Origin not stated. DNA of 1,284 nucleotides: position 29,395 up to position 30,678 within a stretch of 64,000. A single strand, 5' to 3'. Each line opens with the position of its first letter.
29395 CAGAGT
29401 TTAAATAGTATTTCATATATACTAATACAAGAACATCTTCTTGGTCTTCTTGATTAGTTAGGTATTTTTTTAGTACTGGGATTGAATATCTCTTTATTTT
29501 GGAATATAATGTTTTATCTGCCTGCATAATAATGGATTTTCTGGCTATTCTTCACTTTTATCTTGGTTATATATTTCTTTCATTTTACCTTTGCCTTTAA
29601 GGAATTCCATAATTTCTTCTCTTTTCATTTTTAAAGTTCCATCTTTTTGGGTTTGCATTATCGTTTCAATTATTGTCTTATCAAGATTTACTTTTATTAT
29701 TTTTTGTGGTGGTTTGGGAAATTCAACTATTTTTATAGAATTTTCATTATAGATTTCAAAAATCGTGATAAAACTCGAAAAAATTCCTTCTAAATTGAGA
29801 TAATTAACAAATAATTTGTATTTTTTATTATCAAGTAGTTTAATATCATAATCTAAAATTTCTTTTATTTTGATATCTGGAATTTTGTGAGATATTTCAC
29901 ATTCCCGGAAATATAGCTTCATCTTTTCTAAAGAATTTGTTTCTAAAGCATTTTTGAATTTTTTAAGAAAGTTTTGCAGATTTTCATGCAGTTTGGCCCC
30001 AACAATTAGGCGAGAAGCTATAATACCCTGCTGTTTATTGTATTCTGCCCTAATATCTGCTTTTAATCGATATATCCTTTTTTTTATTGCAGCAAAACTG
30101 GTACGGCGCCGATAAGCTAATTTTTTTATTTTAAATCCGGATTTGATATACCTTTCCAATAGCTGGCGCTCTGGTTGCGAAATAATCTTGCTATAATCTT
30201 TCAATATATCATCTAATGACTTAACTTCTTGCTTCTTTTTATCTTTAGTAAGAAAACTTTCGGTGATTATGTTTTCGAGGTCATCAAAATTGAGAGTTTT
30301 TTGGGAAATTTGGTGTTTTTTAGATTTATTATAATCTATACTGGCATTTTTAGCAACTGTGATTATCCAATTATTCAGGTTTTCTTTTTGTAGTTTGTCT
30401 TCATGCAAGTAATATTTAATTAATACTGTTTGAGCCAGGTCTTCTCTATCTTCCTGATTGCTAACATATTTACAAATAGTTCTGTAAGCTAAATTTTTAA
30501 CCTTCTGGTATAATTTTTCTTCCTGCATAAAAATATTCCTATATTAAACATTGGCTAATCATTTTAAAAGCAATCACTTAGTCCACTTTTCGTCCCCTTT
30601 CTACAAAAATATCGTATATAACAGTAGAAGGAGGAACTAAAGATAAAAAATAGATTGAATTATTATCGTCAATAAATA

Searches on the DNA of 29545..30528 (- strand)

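Call 23: search_rna_families(sources=[L017, L018, L011], threshold=evalue, max_evalue=1)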
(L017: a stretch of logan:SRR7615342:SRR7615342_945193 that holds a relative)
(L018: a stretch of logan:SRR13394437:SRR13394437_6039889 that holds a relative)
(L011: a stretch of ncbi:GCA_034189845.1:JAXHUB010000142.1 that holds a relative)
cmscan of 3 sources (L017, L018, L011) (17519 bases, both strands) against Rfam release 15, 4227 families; matches with E-value up to 1: 2.
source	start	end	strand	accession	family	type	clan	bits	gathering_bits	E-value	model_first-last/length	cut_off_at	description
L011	1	59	+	RF00005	tRNA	Gene; tRNA;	CL00001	30.8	29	0.0054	16-71/71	5'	tRNA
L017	8733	8779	+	RF00005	tRNA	Gene; tRNA;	CL00001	29.1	29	0.015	1-45/71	3'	tRNA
